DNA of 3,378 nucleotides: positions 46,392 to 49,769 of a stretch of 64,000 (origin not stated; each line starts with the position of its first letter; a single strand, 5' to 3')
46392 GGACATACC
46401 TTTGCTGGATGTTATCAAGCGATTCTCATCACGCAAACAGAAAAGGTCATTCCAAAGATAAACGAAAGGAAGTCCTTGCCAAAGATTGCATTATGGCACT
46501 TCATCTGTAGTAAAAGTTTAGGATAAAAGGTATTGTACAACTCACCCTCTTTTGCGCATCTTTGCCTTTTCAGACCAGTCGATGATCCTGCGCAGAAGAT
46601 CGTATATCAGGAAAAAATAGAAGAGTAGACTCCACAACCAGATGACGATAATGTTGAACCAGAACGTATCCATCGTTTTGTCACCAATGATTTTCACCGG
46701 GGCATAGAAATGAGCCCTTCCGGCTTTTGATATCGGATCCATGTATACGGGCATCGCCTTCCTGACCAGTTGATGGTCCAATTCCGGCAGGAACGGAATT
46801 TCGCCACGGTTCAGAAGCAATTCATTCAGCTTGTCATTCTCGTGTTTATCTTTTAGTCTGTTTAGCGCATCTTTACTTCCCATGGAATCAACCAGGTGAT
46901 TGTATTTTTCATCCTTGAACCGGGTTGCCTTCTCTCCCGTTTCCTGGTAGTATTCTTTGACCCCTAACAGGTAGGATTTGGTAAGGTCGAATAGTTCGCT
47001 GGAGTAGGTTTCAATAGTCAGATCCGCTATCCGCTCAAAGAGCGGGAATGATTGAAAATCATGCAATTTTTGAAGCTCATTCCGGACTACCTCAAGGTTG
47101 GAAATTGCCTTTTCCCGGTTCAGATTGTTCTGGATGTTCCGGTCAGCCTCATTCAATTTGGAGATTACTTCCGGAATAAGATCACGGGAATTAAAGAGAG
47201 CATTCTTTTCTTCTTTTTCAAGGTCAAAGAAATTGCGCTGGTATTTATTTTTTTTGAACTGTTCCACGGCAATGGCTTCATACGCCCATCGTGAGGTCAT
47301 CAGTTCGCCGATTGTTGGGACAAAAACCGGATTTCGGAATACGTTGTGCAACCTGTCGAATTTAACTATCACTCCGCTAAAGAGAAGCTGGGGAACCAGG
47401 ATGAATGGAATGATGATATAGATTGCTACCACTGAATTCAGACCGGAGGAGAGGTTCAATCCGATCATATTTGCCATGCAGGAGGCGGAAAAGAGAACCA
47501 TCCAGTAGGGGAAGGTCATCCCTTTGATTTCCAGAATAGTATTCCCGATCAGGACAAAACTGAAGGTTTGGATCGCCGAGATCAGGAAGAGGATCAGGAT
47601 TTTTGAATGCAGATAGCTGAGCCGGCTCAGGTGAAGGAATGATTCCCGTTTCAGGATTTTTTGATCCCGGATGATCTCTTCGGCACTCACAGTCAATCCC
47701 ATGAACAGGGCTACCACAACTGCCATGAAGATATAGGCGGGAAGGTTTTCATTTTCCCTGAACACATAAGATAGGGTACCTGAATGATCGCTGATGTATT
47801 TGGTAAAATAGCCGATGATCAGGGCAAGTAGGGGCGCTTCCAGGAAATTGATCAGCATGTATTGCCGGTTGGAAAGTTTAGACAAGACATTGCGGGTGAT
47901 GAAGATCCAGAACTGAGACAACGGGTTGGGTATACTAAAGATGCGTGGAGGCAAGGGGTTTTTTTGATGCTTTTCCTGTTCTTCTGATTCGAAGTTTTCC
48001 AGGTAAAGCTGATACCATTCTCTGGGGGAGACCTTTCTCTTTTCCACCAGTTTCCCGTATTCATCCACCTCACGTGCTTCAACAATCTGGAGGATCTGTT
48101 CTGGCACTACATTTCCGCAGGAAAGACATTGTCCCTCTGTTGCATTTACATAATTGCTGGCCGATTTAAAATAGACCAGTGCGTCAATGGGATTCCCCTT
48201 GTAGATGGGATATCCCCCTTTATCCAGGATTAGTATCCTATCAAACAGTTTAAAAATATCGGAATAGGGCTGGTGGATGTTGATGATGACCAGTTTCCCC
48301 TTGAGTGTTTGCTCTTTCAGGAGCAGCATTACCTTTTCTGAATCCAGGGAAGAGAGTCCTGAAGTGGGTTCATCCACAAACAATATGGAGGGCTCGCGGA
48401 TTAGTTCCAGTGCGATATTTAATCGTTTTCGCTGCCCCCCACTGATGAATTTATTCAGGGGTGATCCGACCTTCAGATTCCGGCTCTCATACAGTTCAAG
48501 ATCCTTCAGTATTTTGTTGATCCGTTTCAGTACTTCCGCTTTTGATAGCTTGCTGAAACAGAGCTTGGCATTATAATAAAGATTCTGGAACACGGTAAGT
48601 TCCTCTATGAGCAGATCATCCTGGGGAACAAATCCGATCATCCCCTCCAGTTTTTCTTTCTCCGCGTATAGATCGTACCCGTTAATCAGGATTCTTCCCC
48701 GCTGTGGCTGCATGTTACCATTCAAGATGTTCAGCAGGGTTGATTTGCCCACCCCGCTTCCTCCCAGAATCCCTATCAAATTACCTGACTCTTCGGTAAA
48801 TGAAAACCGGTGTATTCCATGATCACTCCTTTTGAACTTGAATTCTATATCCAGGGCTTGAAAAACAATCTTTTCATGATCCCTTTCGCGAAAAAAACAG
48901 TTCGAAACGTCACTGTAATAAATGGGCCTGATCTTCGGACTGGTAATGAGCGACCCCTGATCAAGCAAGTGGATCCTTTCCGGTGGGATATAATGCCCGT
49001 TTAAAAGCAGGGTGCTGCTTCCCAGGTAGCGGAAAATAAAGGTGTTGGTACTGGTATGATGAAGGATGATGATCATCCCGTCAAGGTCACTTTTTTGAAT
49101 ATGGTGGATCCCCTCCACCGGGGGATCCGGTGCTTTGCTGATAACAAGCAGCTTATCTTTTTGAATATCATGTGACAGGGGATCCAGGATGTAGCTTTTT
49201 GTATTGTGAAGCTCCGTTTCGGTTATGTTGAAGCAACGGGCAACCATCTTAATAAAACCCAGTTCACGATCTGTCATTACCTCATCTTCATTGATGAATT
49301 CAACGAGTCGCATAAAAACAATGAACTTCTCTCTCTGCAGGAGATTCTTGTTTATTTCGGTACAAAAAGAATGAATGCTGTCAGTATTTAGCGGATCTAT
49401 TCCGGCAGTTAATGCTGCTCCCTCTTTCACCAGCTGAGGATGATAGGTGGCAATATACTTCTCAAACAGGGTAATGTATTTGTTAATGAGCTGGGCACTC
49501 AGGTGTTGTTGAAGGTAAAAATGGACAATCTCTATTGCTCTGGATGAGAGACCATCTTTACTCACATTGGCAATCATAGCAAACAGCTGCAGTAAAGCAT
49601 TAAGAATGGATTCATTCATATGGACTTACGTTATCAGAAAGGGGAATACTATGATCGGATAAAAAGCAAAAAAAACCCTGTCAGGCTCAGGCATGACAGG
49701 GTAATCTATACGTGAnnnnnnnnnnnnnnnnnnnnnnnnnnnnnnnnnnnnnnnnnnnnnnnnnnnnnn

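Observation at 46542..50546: Giant ABCG-type transporter with TerB-like and FHA-like N-terminus and an insert of about 200 aa between its last two TM helices, next to an all-alpha lipoprotein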

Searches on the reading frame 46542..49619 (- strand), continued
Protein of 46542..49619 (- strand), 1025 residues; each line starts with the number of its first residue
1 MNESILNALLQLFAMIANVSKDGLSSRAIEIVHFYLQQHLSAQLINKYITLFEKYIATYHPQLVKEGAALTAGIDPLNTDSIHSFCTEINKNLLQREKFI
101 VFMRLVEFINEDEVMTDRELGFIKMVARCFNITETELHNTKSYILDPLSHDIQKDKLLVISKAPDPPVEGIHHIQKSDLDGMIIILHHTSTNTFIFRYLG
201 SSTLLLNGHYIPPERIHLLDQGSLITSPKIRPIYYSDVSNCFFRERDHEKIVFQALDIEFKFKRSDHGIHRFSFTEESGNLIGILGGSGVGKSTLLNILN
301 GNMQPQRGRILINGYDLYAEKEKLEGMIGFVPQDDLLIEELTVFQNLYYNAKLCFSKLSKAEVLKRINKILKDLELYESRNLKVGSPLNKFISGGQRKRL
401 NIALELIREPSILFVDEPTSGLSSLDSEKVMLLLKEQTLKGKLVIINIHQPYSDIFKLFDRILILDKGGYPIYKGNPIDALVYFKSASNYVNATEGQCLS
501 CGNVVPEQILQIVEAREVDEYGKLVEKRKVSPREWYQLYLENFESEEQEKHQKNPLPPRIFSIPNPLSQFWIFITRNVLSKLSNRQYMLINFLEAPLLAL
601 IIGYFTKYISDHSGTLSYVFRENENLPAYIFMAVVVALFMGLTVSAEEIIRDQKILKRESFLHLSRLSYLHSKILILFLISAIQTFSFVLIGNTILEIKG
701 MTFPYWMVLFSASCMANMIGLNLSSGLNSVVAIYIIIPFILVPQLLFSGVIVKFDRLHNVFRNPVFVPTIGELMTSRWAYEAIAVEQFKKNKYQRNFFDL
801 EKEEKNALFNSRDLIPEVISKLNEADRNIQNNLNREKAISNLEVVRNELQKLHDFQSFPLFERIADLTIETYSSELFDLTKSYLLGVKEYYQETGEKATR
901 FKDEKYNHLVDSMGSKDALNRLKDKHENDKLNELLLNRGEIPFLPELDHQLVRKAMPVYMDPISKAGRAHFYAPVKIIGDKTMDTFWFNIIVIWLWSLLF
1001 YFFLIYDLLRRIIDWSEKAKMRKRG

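Call 16: find_related_loci(query=A1, collection=genome_contigs, flank=6000)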
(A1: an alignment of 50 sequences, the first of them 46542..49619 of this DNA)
Query A1 (1025 aa) in genome_contigs; peptide patterns used: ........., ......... (x = any residue, [..] = any of these).
600 stretches matched a pattern (row limit reached: there are more); 598 encode a relative of the query (tblastn E <= 1e-3); the best 80 are kept; 80 distinct loci.
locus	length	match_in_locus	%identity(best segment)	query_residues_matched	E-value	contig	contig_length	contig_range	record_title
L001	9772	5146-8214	80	1-1024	0e+0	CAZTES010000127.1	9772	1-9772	MAG TPA_asm: uncultured Rikenellaceae bacterium isolate SRP068000_co4_140 genome assembly, contig: NODE_11088_length_977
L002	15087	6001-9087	52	1-1022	0e+0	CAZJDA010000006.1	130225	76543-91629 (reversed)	MAG TPA_asm: uncultured Bacteroidales bacterium isolate SRP332253_co1_243 genome assembly, contig: NODE_87_length_130225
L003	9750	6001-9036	53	1-1014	0e+0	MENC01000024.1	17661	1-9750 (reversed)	MAG: Bacteroidetes bacterium GWA2_30_7 gwa2_scaffold_11382, whole genome shotgun sequence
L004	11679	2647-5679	52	1-1014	0e+0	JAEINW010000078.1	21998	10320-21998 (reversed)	MAG: Salinivirgaceae bacterium isolate MAG14 NODE_1594_length_21998_cov_4.507915, whole genome shotgun sequence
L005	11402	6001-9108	51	1-1015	0e+0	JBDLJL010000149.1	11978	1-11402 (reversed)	MAG: Bacteroidota bacterium isolate MAG096 MAG096_149, whole genome shotgun sequence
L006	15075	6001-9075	48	1-1015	0e+0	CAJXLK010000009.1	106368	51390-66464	MAG TPA_asm: uncultured Bacteroidetes bacterium isolate SRR6193124_bin.32_MetaBAT_v2.12.1_MAG genome assembly, contig: N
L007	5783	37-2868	53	82-1023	0e+0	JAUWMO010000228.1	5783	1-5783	MAG: Bacteroidota bacterium isolate CSMAG_2400 CSMAG_2400_k141_256628_length_5783_cov_6.0000, whole genome shotgun seque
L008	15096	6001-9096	49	1-1023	0e+0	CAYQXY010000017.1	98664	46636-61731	MAG TPA_asm: uncultured Bacteroidales bacterium isolate SRP072547_co1_283 genome assembly, contig: NODE_115_length_98664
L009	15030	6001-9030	51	1-1021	0e+0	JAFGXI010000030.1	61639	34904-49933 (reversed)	MAG: Bacteroidales bacterium isolate ZodW_Metabat.352 k87_9363951, whole genome shotgun sequence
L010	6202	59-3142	50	1-1024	0e+0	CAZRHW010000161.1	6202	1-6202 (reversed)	MAG TPA_asm: uncultured Bacteroides sp. isolate SRP214966_co4_424 genome assembly, contig: NODE_17445_length_6202_cov_4.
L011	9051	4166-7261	48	1-1023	0e+0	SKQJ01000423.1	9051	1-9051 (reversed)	MAG: Bacteroidales bacterium isolate CSSed162cmA_420 CSSed16-2cmA-30495, whole genome shotgun sequence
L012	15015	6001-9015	50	1-1001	0e+0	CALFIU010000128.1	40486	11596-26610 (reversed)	MAG TPA_asm: uncultured Bacteroidales bacterium isolate ERR1278074_bin.74_CONCOCT_v1.1_MAG genome assembly, contig: ERZ8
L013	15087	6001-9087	48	1-1025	0e+0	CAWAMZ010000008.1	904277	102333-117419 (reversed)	MAG: uncultured Bacteroidales bacterium isolate MFD01721.bin.1.121 genome assembly, contig: contig_2931, whole genome sh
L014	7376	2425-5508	48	1-1023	0e+0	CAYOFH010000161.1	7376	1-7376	MAG TPA_asm: uncultured Marinilabiliaceae bacterium isolate SRP252850_co1_367 genome assembly, contig: NODE_19047_length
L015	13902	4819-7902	49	1-1023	0e+0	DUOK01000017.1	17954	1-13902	MAG TPA_asm: Bacteroidales bacterium isolate AS08sgBPME_168 11588_AS08, whole genome shotgun sequence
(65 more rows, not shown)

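Call 68: search_protein_families(library=padloc, proteins=[window:46542-49619:-], max_evalue=0.001)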
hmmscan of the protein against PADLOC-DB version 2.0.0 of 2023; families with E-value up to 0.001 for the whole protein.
window:46542-49619:- (1025 aa): 3 families
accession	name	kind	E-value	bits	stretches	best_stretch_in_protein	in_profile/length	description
PDLC04135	mad3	-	4.7e-14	50.7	1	391-467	263-339/374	mads_3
PDLC04140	mad8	-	4e-08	31.1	1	277-436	25-219/314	mads_8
PDLC02335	AbiLi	-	0.00011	19.4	1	279-451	76-238/326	AbiLi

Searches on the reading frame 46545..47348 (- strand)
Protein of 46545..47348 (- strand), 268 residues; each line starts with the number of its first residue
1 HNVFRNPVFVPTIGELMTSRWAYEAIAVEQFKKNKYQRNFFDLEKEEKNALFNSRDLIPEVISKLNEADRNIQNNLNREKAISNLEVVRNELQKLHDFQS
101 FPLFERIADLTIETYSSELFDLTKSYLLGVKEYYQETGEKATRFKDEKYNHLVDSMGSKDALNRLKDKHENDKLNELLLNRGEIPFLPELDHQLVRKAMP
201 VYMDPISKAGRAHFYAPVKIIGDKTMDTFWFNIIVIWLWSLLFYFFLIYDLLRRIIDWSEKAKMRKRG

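Call 6: search_protein_families(library=pfam, proteins=[window:46545-47348:-], max_evalue=10)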
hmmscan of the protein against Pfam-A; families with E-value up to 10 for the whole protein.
seq(268 aa): 0 families

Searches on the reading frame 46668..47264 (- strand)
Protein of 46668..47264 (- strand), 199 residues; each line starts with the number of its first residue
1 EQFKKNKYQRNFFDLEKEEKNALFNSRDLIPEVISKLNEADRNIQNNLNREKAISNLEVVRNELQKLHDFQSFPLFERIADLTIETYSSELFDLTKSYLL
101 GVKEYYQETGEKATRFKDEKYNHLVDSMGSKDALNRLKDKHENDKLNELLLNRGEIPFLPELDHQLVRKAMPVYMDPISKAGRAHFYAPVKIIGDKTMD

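Call 61: search_solved_structures(query=A6, max_evalue=10, show_alignments=0)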
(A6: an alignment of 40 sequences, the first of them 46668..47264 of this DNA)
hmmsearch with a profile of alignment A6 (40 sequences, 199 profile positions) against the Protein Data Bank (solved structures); distinct sequences matched with E-value up to 10: 14.
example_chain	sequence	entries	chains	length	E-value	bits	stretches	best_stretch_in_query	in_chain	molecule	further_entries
9snk_B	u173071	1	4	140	0.12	15.5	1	31-121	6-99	YjlC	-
8g2z_0F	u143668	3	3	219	0.12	15.5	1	5-70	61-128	CFAM166C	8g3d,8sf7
9pxk_E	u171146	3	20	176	0.13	15.4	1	30-121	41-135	NDH-2 membrane coupling protein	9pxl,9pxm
8gab_A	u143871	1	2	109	0.2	14.8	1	30-112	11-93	CTLA-4 binder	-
7w5f_A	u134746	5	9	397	0.22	14.6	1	54-107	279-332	Terpene cyclase 6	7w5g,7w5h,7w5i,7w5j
7f73_A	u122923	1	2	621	0.23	14.6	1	51-134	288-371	MCherry fluorescent protein,Transmembrane protein 120B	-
6zpj_A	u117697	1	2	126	0.62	13.2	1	92-157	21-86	Leishmania mexicana KKT4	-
5u4v_A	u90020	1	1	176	0.95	12.6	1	47-104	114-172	Rho GTPase-activating protein 5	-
8gac_A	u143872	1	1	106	1.6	11.9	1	30-112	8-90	CTLA-4 binder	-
1s94_A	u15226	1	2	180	1.7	11.7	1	50-110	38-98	s-syntaxin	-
5frg_A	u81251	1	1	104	2.1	11.4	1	108-142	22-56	FORMIN-BINDING PROTEIN 1-LIKE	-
8ojl_A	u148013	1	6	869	2.2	11.4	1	25-102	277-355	Lon protease homolog, mitochondrial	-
3maw_A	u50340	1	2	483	2.7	11.1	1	42-107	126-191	Fusion glycoprotein F0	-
1g5g_A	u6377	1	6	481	3.3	10.8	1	43-107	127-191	Fusion glycoprotein F0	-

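Call 62: search_protein_families(library=pfam, alignment_id=A6, max_evalue=0.1)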
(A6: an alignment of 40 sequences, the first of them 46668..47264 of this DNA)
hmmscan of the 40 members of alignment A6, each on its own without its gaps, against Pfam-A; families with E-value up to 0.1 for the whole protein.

A. member 1, window:46668-47264:- (199 aa): 0 families

B. families by the number of members that match (of 40 scanned): 26 families (the first 25 are shown)
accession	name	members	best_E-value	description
PF01496.24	V_ATPase_I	2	0.0019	V-type ATPase 116kDa subunit family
PF00159.23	Hormone_3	2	0.022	Pancreatic hormone peptide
PF13102.12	Phage_int_SAM_5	1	0.0019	Phage integrase SAM-like domain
PF09088.17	MIF4G_like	1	0.0045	MIF4G like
PF06745.19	ATPase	1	0.0049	KaiC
PF06576.17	DUF1133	1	0.006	Protein of unknown function (DUF1133)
PF17060.10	MPS2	1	0.0077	Monopolar spindle protein 2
PF23962.1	DUF7290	1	0.011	Domain of unknown function (DUF7290)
PF04262.19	Glu_cys_ligase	1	0.012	Glutamate-cysteine ligase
PF18331.6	PKHD_C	1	0.012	PKHD-type hydroxylase C-terminal domain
PF07889.17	DUF1664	1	0.014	Protein of unknown function (DUF1664)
PF07926.17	TPR_MLP1_2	1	0.016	TPR/MLP1/MLP2-like protein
PF24643.1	DUF7637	1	0.02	Domain of unknown function (DUF7637)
PF04030.19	ALO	1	0.025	D-arabinono-1,4-lactone oxidase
PF15222.11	KAR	1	0.03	Kidney androgen-regulated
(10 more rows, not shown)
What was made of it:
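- Tried and rejected: Nothing was found (calls 61, 62).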
